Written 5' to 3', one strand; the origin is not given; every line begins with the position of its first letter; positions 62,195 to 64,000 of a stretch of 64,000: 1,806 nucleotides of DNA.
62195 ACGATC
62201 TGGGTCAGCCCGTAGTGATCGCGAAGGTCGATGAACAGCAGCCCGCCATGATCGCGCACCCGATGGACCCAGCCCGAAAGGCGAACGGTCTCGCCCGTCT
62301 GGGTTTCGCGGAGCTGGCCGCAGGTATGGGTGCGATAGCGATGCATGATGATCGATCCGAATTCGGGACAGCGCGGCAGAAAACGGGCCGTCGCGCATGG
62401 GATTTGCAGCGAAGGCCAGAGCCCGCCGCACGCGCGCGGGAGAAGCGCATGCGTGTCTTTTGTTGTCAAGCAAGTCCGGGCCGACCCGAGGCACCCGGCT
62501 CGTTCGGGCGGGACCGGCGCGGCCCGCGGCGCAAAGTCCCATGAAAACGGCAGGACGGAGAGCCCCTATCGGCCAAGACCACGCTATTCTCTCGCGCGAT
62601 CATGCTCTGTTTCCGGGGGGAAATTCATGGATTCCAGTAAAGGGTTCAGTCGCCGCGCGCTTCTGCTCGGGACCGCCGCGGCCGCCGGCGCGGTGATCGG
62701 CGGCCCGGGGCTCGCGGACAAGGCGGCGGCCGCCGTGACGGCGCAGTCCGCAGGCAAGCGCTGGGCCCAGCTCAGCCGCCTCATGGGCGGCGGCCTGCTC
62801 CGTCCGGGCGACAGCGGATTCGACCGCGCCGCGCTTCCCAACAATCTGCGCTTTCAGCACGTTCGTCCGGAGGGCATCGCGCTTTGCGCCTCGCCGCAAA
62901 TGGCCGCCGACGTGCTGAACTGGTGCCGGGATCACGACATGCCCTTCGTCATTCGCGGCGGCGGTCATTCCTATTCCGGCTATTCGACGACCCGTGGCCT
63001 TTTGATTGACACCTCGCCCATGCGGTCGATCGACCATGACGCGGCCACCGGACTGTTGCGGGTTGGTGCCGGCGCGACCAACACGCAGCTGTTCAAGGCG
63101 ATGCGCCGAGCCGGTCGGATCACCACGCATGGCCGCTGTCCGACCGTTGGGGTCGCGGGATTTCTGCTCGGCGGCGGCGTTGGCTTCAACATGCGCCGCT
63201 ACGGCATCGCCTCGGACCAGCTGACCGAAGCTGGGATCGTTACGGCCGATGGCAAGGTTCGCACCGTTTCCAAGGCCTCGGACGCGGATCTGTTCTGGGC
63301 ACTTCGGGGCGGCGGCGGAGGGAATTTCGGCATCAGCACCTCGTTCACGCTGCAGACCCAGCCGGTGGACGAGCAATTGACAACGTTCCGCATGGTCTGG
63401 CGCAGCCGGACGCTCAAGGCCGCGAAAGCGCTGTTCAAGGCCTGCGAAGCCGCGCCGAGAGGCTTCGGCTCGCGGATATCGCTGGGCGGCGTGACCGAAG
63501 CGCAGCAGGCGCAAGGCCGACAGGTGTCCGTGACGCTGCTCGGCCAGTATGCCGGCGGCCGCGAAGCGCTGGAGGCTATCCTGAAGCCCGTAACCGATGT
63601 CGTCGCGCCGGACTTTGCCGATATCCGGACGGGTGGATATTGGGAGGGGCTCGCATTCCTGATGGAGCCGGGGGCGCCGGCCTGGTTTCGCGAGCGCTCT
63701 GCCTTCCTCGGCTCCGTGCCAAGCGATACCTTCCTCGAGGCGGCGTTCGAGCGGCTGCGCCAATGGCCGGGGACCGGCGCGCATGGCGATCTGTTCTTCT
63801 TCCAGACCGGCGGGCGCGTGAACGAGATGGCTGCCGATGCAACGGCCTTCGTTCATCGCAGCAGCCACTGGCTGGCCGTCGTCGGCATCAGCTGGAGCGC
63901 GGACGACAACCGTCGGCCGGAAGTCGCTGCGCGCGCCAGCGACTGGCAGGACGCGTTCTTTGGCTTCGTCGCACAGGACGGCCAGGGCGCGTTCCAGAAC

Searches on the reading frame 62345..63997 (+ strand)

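Call 43: search_protein_families(library=pfam, proteins=[window:62345-63997:+], max_evalue=0.00001)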
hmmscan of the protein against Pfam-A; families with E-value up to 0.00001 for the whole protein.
window:62345-63997:+ (551 aa): 1 family
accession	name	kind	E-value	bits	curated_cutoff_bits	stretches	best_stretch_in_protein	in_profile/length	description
PF01565.28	FAD_binding_4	-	9.7e-30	103.5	26.4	1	175-309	1-139/139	FAD binding domain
